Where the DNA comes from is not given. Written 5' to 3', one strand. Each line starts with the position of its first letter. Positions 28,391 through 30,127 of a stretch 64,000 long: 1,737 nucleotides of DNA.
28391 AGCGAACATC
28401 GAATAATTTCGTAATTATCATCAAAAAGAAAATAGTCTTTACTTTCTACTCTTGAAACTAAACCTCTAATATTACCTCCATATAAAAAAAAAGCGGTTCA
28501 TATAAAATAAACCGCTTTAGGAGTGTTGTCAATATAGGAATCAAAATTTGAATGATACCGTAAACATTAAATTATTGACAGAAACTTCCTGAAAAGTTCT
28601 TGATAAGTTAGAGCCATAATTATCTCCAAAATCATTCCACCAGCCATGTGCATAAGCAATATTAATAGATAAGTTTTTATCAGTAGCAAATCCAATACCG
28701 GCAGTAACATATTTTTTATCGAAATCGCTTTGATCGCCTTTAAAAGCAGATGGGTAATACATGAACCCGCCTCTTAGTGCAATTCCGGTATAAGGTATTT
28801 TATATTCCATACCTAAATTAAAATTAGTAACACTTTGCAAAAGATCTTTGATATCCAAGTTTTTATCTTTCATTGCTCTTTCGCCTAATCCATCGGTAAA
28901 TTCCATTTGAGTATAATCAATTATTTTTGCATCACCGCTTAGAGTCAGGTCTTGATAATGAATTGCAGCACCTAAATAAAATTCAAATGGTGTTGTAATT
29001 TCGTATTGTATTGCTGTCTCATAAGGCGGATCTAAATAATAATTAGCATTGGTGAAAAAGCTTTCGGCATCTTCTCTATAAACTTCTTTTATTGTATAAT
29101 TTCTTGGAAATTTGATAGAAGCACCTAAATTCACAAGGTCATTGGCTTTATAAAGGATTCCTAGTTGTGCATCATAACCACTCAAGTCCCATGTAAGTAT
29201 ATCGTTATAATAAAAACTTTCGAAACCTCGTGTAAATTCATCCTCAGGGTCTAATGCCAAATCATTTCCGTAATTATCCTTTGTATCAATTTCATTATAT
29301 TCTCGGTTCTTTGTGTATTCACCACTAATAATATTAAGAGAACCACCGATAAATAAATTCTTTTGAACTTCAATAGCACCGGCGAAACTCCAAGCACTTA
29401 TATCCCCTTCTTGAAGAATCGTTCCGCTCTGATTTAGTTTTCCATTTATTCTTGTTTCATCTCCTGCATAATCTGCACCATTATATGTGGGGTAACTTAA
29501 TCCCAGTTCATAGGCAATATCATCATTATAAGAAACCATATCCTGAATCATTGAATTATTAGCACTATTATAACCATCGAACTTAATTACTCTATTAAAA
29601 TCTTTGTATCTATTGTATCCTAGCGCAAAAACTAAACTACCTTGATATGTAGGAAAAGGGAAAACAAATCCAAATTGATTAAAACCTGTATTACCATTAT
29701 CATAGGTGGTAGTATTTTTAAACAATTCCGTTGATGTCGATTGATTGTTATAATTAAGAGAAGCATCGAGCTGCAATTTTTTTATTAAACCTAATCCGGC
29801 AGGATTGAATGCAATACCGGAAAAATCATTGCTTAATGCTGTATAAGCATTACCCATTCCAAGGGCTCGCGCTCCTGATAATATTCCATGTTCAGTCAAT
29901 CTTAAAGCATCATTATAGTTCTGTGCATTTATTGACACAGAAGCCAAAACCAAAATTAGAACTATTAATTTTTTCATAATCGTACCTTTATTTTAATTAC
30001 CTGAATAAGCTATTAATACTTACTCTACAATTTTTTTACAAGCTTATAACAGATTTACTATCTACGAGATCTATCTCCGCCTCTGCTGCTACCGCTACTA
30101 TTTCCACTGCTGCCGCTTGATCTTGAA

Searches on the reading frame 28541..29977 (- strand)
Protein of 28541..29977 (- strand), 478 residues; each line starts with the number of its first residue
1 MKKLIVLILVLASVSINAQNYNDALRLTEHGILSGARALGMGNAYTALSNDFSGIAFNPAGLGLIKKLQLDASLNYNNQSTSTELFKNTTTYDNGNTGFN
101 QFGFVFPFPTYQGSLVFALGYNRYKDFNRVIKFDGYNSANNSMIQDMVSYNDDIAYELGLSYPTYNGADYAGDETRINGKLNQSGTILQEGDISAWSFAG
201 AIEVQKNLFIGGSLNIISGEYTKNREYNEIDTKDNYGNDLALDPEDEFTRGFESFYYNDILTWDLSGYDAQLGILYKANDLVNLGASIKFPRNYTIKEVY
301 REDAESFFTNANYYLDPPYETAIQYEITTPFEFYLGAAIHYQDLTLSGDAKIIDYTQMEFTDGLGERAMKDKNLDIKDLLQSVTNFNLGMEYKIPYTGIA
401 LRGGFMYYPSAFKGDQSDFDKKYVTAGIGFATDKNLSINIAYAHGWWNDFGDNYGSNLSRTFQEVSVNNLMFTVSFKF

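Call 35: search_protein_families(library=pfam, proteins=[window:28541-29977:-], max_evalue=0.001)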
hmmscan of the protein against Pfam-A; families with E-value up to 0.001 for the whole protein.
window:28541-29977:- (478 aa): 1 family
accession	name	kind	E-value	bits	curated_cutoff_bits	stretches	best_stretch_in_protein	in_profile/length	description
PF03349.22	Toluene_X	-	1e-09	37.9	29.7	1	26-449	14-386/421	Outer membrane protein transport protein (OMPP1/FadL/TodX)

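Call 37: search_protein_families(library=ncbifam, proteins=[window:28541-29977:-], max_evalue=0.001)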
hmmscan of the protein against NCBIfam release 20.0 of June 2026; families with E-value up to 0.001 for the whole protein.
window:28541-29977:- (478 aa): 4 families
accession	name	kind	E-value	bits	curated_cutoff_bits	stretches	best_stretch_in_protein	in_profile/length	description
NF033709.1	PorV_fam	subfamily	9.5e-15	55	90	2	324-454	189-308/326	PorV/PorQ family protein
NF053685.1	BamG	equivalog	1.5e-13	50.6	250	1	165-445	104-365/397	BamG family beta-barrel-assembly machinery protein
NF052325.1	PorVQ2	equivalog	1.2e-06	27.7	325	1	32-67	32-67/354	putative type IX sorting system protein PorV2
NF050080.1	pilus_FilD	exception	0.00013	20.4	970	1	35-78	28-71/549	putative pilus system OmpP1/FadL family transporter FilD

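Call 61: search_solved_structures(query=window:28541-29977:-, max_evalue=1)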
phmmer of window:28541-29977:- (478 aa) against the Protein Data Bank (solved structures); distinct sequences matched with E-value up to 1: 12.
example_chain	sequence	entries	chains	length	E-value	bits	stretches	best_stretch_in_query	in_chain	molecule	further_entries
5bun_A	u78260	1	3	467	4.9e-05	25.9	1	16-152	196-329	Outer membrane protein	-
2wmz_A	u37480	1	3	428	0.00038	22.9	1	15-152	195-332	OUTER MEMBRANE PROTEIN TOLC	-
2xmn_A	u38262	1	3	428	0.00039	22.9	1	15-152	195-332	Outer membrane protein TolC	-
1ek9_A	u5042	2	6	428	0.00039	22.9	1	15-152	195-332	OUTER MEMBRANE PROTEIN TOLC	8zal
5v5s_A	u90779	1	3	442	0.00042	22.8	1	15-152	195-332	Outer membrane protein TolC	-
2vdd_A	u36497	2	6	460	0.00045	22.7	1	15-152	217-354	OUTER MEMBRANE PROTEIN TOLC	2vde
9qgy_A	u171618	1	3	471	0.00047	22.6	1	15-152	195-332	Outer membrane protein TolC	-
1tqq_A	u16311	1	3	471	0.00047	22.6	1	15-152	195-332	Outer membrane protein tolC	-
5nik_A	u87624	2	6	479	0.00049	22.6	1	15-152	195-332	Outer membrane protein TolC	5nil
9tg4_A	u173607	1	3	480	0.00049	22.6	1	15-152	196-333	Outer membrane protein TolC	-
5ng5_F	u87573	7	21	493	0.00051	22.5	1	15-152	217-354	Outer membrane protein TolC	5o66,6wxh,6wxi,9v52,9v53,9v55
8zar_G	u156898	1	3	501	0.00052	22.5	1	15-152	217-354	Outer membrane protein TolC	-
